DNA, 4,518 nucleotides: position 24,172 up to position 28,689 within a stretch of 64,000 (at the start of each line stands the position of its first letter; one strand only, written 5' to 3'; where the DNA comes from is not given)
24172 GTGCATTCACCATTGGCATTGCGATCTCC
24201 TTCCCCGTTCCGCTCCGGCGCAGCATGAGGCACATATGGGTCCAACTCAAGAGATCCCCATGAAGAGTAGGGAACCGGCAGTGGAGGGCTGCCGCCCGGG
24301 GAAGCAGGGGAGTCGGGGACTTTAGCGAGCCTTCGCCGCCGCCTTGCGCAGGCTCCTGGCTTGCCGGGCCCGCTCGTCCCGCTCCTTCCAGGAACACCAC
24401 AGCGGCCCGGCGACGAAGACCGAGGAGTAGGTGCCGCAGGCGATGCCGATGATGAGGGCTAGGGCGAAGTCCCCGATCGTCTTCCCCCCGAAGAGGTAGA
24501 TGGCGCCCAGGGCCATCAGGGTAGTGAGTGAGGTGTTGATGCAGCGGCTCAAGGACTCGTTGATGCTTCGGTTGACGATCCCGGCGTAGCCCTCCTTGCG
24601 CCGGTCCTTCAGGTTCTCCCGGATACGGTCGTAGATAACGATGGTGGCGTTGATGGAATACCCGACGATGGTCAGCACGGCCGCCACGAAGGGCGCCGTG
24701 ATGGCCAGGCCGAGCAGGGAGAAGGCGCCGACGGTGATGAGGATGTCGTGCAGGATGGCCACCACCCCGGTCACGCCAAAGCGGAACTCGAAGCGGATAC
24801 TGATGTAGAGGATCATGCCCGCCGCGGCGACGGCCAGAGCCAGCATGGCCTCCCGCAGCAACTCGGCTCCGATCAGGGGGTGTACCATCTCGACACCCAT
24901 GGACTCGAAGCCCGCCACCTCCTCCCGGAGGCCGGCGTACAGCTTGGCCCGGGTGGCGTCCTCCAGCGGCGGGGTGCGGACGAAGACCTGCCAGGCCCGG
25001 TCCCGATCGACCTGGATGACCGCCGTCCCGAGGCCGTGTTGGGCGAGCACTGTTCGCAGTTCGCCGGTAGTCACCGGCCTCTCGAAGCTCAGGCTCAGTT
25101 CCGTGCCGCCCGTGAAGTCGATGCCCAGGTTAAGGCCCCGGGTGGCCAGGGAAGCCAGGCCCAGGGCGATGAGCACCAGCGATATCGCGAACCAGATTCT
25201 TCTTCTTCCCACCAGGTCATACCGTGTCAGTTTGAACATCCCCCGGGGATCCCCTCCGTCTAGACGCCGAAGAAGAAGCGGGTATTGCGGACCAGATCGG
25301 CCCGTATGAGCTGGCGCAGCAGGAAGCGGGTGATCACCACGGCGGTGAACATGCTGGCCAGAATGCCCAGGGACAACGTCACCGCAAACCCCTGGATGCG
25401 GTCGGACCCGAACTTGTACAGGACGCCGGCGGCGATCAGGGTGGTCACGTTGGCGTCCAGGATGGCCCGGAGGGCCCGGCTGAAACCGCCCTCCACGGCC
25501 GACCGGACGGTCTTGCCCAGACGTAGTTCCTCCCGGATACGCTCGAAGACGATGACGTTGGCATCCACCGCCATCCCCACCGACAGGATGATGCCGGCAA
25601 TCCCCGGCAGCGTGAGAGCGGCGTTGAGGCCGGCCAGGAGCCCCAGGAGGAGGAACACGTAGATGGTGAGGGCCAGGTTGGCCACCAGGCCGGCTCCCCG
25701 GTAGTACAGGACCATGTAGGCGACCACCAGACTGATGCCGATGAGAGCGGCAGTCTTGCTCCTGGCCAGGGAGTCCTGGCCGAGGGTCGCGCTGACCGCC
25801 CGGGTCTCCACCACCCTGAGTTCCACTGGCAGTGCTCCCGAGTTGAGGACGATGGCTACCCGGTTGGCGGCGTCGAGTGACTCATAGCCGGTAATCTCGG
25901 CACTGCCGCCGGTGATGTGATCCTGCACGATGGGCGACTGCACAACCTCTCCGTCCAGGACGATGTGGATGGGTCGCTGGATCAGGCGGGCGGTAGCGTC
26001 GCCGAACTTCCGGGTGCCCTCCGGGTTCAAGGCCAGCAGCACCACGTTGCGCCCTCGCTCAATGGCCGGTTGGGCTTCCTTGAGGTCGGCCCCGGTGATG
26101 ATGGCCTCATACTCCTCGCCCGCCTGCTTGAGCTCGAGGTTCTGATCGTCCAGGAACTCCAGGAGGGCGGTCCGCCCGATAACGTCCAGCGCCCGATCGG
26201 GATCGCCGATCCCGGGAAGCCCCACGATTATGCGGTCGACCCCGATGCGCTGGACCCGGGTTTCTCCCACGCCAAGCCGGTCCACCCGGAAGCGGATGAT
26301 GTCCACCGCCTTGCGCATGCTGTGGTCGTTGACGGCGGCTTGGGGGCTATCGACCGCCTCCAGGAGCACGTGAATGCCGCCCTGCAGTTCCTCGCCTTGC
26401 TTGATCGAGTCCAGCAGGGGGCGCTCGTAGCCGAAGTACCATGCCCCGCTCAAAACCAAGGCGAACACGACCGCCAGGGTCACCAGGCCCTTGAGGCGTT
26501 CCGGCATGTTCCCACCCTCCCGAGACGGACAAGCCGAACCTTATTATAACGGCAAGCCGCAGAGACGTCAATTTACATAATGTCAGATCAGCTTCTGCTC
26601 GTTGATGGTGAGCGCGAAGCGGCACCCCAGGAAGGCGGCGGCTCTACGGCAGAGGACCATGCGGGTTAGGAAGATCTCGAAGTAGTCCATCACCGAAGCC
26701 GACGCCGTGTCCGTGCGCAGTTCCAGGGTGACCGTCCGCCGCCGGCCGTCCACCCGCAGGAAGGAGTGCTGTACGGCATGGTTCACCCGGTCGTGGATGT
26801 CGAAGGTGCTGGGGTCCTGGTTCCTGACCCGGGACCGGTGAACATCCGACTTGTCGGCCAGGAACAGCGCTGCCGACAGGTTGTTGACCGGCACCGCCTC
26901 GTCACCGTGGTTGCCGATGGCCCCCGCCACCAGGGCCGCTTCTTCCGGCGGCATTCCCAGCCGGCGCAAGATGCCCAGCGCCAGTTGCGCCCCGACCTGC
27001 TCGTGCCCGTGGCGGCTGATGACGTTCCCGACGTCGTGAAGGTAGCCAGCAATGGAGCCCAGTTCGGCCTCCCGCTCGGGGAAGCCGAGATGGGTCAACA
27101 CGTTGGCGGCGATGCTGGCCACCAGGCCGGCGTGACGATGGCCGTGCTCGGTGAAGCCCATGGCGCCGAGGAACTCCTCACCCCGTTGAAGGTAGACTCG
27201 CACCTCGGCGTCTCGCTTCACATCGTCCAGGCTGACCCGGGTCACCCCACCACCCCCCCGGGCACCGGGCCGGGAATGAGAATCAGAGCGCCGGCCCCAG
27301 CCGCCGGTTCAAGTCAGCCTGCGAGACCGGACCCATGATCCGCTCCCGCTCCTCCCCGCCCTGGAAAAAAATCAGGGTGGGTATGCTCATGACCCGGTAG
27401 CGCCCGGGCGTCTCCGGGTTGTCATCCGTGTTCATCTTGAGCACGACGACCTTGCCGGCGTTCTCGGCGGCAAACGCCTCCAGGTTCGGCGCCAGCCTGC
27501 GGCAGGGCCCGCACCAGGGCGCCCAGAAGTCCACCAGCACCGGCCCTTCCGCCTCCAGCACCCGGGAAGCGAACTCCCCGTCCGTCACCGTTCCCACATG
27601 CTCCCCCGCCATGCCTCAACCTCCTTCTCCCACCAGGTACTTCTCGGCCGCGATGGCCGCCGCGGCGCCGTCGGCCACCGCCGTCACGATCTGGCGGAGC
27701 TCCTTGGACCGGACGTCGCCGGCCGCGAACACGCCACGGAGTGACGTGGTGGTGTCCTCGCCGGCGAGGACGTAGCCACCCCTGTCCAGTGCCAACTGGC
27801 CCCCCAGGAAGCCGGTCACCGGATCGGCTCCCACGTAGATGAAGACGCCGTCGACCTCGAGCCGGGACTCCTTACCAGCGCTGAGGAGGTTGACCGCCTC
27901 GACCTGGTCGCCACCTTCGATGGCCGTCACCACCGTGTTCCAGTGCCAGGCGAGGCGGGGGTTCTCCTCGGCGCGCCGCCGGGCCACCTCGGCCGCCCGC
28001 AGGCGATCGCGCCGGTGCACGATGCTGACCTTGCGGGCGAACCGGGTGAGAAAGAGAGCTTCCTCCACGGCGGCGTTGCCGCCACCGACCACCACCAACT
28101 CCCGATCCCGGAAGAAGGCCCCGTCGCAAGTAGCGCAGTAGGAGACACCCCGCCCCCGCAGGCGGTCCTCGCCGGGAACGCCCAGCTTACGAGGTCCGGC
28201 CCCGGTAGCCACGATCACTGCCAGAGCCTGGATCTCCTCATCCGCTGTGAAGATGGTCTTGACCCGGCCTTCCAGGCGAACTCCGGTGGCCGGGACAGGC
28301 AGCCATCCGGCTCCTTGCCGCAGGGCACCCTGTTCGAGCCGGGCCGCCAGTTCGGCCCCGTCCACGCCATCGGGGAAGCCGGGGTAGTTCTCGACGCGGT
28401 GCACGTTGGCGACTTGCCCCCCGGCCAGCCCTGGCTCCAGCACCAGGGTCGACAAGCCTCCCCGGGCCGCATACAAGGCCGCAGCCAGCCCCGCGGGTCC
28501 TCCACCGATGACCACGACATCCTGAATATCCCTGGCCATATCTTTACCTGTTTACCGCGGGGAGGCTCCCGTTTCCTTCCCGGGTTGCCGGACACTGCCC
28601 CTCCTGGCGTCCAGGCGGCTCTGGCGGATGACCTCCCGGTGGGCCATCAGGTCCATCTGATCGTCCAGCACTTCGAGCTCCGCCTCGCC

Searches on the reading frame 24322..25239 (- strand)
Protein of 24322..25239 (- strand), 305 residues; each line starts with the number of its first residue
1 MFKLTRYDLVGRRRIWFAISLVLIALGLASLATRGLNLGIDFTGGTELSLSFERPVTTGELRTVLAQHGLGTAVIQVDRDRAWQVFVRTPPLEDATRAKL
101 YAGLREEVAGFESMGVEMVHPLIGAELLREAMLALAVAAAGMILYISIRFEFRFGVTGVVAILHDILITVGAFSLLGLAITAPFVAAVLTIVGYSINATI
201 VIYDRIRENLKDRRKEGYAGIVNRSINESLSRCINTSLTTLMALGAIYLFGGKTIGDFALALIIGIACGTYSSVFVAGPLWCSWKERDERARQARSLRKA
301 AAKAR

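Call 84: search_protein_families(library=pfam, proteins=[window:24322-25239:-], max_evalue=0.00001)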
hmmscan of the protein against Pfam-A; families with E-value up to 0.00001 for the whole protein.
window:24322-25239:- (305 aa): 2 families
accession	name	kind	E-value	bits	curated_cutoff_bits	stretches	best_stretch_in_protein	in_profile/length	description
PF02355.23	SecD_SecF_C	-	8e-62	208.5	20.5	1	111-286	13-188/189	Protein export membrane protein SecD/SecF, C-terminal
PF07549.19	Sec_GG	-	2.1e-11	43.4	20.3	1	30-56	2-28/28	SecD/SecF GG Motif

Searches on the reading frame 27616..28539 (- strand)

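Call 84: search_protein_families(library=pfam, proteins=[window:27616-28539:-], max_evalue=0.00001)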
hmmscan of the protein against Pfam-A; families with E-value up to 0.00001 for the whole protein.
window:27616-28539:- (307 aa): 7 families
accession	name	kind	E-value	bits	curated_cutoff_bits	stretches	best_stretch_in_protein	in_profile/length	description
PF07992.20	Pyr_redox_2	-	2.1e-49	169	26.1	1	7-291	2-291/291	Pyridine nucleotide-disulphide oxidoreductase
PF13738.12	Pyr_redox_3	-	8.8e-22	78.1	30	1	87-274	107-305/305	Pyridine nucleotide-disulphide oxidoreductase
PF00070.33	Pyr_redox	-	2.1e-17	63.8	22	1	148-218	2-79/82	Pyridine nucleotide-disulphide oxidoreductase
PF01266.30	DAO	-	8.2e-08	32.6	27.9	1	7-41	1-37/353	FAD dependent oxidoreductase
PF12831.13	FAD_oxidored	-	8.2e-08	32.4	27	1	7-44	1-39/416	FAD dependent oxidoreductase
PF00890.30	FAD_binding_2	-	2e-06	27.7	20.4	1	7-38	1-32/414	FAD binding domain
PF01134.28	GIDA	-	3.3e-06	26.8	22.1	0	7-34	1-28/391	Glucose inhibited division protein A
